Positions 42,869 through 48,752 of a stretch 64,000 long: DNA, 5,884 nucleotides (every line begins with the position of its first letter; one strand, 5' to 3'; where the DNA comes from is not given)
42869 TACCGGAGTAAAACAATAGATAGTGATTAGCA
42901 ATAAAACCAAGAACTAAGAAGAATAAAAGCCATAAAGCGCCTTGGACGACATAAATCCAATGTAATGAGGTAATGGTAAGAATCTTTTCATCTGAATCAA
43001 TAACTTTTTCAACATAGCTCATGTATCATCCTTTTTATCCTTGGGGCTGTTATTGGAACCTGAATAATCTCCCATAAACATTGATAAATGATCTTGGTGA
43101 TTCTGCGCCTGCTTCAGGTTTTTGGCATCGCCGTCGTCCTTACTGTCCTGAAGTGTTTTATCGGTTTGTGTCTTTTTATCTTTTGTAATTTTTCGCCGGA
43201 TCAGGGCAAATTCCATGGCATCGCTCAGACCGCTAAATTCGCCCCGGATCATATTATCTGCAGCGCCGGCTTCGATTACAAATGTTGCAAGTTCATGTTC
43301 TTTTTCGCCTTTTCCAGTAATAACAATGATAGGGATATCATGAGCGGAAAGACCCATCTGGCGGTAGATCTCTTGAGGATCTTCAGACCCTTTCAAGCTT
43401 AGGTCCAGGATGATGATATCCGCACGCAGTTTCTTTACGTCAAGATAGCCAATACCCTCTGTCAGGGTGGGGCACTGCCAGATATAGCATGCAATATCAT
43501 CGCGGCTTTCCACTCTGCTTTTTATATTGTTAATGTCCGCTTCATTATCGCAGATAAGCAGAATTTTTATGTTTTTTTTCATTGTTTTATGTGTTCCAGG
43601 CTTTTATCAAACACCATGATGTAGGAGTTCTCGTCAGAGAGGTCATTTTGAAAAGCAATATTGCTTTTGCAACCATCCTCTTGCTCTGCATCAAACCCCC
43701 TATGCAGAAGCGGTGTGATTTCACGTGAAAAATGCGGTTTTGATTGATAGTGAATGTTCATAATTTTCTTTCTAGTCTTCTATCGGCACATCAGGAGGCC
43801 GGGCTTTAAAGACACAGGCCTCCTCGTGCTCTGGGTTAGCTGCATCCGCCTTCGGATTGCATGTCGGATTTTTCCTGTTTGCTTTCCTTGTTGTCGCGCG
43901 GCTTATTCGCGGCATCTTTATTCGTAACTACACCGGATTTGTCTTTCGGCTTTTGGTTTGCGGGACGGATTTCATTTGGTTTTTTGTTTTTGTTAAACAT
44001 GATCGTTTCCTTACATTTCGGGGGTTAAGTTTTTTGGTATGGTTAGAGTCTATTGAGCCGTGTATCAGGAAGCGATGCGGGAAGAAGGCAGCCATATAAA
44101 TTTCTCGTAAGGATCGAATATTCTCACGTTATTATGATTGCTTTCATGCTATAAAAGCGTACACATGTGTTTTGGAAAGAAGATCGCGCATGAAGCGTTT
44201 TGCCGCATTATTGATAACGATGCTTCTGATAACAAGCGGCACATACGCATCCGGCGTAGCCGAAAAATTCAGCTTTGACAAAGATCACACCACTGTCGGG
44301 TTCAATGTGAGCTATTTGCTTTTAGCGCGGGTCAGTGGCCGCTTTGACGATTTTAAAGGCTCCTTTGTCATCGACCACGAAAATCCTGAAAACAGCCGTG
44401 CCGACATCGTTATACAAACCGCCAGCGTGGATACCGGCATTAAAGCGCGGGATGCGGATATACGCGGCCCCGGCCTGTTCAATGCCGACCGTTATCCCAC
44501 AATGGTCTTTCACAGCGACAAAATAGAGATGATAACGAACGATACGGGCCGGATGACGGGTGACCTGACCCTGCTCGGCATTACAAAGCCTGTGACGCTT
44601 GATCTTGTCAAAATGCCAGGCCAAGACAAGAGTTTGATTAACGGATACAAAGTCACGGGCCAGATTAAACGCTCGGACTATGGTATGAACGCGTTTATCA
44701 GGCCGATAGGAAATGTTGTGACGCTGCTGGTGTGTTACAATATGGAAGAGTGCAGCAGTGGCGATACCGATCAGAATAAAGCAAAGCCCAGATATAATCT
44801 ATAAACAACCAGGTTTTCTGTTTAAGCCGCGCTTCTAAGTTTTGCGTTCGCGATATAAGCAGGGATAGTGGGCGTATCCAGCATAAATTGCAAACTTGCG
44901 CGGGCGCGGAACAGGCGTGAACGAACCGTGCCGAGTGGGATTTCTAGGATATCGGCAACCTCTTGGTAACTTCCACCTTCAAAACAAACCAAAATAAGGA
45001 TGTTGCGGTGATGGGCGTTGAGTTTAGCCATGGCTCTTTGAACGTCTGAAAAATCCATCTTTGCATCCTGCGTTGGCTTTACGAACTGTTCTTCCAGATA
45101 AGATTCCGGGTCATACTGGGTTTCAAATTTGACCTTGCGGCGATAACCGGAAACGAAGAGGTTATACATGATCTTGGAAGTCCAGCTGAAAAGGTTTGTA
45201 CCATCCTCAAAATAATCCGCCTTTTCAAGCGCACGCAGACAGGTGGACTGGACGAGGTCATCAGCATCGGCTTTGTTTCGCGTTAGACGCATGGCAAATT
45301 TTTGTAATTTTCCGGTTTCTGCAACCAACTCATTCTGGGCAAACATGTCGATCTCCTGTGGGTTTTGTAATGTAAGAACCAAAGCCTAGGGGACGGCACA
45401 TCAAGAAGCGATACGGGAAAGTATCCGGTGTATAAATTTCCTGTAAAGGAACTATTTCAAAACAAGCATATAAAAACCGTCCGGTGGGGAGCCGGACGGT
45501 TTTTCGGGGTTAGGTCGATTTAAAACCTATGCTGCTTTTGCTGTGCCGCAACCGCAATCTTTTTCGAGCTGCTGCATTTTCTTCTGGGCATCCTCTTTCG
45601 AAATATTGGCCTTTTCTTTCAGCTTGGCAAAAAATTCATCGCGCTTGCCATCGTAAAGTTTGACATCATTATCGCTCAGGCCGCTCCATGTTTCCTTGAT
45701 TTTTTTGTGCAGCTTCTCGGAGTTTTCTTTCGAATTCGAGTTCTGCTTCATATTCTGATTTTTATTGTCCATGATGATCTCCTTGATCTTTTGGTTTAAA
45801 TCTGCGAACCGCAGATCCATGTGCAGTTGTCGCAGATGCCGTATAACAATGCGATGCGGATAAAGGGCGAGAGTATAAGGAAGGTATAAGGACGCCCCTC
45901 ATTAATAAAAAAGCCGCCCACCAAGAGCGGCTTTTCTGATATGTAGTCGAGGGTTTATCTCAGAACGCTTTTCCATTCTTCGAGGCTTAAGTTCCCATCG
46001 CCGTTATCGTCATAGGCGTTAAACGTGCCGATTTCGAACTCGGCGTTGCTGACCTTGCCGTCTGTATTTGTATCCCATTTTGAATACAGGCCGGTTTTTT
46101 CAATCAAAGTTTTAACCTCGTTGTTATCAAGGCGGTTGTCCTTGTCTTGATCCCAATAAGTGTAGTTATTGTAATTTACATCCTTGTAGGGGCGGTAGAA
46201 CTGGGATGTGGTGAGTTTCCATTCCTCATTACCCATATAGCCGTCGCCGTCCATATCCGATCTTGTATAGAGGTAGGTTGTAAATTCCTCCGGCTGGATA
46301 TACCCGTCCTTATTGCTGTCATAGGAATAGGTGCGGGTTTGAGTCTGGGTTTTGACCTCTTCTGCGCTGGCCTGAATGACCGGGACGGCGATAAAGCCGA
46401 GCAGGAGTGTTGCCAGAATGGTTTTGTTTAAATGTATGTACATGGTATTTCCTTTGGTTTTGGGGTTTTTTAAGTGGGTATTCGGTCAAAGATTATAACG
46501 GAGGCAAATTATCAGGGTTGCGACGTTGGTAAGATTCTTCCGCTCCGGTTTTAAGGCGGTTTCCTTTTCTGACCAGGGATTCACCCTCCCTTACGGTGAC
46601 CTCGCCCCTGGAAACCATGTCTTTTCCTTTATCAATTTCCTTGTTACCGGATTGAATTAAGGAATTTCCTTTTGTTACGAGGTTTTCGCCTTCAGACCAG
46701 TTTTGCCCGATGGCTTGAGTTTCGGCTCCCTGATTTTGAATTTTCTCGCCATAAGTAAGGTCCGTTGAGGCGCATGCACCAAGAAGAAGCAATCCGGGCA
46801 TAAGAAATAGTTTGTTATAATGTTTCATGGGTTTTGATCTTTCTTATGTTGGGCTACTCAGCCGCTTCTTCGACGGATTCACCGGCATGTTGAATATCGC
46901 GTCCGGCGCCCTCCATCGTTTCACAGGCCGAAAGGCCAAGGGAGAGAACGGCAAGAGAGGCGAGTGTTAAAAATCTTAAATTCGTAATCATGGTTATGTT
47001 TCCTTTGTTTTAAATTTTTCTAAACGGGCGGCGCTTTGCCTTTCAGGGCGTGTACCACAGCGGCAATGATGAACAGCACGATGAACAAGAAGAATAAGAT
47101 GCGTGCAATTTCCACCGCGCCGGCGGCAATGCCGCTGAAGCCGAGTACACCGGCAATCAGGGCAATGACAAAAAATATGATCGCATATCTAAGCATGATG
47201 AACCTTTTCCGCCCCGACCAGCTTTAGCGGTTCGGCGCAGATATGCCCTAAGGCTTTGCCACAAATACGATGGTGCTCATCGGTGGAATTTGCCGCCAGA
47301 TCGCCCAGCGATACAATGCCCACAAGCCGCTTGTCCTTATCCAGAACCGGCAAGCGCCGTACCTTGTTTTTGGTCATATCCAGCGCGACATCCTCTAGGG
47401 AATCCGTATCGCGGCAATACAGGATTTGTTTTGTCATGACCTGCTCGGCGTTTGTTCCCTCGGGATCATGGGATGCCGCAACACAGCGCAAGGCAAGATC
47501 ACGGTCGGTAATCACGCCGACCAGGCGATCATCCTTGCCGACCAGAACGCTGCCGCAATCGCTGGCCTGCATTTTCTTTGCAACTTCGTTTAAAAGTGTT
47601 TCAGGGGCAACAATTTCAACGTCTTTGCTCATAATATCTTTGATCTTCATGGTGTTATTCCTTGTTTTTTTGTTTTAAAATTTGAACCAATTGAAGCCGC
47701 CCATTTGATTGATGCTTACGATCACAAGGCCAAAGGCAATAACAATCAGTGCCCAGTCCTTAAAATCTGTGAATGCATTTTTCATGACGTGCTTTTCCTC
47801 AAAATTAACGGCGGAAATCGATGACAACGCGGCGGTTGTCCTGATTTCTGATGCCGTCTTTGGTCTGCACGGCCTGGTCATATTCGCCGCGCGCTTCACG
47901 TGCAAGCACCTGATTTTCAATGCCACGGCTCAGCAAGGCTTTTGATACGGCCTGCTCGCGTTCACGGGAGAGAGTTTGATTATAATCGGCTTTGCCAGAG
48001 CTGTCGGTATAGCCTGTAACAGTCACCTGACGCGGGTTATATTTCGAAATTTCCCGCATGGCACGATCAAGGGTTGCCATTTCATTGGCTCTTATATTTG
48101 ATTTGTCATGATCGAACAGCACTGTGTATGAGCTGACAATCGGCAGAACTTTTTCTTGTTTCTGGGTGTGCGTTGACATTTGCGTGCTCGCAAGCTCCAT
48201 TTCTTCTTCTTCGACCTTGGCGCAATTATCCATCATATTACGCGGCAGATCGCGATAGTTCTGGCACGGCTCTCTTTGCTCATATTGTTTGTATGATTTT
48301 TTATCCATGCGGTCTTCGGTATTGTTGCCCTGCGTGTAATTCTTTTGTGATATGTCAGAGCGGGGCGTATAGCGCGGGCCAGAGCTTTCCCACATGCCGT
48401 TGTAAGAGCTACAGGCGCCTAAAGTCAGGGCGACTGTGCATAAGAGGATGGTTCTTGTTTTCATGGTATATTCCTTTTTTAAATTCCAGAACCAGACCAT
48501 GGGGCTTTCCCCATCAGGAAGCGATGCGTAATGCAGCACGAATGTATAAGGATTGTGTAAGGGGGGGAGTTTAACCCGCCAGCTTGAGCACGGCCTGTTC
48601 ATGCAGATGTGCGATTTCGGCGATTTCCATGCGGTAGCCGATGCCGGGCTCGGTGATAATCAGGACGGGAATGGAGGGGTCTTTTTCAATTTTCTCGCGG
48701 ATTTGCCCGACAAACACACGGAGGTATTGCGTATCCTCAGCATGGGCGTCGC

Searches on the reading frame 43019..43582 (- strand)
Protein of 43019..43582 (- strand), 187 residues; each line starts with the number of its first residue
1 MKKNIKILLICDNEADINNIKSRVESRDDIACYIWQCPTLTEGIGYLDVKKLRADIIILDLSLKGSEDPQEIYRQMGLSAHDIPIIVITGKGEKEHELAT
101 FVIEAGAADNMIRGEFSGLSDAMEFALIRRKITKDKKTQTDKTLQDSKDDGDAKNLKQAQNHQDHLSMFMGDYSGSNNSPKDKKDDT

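Call 35: search_protein_families(library=pfam, proteins=[window:43019-43582:-], max_evalue=0.01)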
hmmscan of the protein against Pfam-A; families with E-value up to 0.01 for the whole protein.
window:43019-43582:- (187 aa): 1 family
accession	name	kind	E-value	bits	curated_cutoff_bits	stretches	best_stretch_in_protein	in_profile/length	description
PF00072.30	Response_reg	-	2e-06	28.4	30.2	1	9-109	3-95/111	Response regulator receiver domain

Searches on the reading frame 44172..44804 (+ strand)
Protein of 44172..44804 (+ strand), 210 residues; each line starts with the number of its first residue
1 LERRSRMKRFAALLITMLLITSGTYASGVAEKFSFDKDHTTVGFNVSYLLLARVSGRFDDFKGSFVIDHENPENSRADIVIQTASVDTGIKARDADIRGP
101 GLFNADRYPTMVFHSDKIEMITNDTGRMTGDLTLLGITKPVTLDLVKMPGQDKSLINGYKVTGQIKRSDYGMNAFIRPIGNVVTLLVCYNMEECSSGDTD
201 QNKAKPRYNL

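Call 35: search_protein_families(library=pfam, proteins=[window:44172-44804:+], max_evalue=0.01)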
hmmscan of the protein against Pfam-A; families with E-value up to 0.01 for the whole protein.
window:44172-44804:+ (210 aa): 1 family
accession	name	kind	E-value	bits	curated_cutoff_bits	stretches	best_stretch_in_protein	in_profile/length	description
PF04264.18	YceI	-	2.3e-36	125.9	23.7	1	34-185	2-144/150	YceI-like domain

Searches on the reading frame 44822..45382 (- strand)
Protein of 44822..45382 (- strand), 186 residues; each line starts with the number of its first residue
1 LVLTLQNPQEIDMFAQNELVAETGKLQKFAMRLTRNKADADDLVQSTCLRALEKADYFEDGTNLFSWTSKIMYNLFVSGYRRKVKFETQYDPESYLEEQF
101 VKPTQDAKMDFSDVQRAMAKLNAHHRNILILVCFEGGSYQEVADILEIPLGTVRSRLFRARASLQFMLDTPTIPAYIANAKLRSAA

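Call 35: search_protein_families(library=pfam, proteins=[window:44822-45382:-], max_evalue=0.01)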
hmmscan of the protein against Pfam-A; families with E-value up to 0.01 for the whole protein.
window:44822-45382:- (186 aa): 5 families
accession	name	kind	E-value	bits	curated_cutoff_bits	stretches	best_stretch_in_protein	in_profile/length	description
PF08281.18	Sigma70_r4_2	-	4.8e-14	52.2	25.7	1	114-164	4-54/54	Sigma-70, region 4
PF04545.22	Sigma70_r4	-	1e-11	44.6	24.1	1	117-165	1-49/50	Sigma-70, region 4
PF04542.20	Sigma70_r2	-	4e-11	43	24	1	25-83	8-68/71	Sigma-70 region 2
PF07638.17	Sigma70_ECF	-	1.8e-05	25.2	21.1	1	34-165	43-180/185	ECF sigma factor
PF22029.2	PhyR_sigma2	-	0.00021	21.7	27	1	28-64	10-46/55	Sigma2 domain of PhyR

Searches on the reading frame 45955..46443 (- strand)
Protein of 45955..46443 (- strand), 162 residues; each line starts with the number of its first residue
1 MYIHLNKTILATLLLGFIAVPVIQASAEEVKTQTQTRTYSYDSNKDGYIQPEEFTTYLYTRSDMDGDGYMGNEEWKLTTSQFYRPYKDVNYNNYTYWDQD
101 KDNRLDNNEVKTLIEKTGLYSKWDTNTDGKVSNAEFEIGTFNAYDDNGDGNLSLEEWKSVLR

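Call 35: search_protein_families(library=pfam, proteins=[window:45955-46443:-], max_evalue=0.01)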
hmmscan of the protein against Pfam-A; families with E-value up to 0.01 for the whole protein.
window:45955-46443:- (162 aa): 6 families
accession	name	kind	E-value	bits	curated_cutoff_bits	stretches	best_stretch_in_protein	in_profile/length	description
PF00036.39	EF-hand_1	-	1.4e-18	65.4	25.4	2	141-162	6-27/29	EF hand domain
PF13202.12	EF-hand_5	-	2e-17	62.2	25.9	2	140-160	4-24/25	EF hand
PF13405.12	EF-hand_6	-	3.8e-16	57.6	25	1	141-162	6-27/30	EF-hand domain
PF13499.12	EF-hand_7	-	3.2e-11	43.9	30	1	40-137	10-63/67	EF-hand domain pair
PF13833.12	EF-hand_8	-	2e-05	24.7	28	0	141-160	31-50/54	EF-hand domain pair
PF10591.15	SPARC_Ca_bdg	-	4e-05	24.3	22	0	73-136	39-110/113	Secreted protein acidic and rich in cysteine Ca binding region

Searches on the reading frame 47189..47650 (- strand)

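Call 35: search_protein_families(library=pfam, proteins=[window:47189-47650:-], max_evalue=0.01)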
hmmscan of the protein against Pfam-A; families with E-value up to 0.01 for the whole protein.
window:47189-47650:- (153 aa): 1 family
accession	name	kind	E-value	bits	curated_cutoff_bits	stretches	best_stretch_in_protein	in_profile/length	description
PF00571.33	CBS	-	9.4e-29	100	24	2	69-119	2-52/57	CBS domain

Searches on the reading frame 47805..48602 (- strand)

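Call 3: search_protein_families(library=pfam, proteins=[window:47805-48602:-], max_evalue=0.01)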
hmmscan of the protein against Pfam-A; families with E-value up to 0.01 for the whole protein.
window:47805-48602:- (265 aa): 1 family
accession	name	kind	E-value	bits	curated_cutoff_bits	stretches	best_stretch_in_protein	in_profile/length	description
PF00691.25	OmpA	-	1.3e-14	54.8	27.2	1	162-257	1-98/98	OmpA family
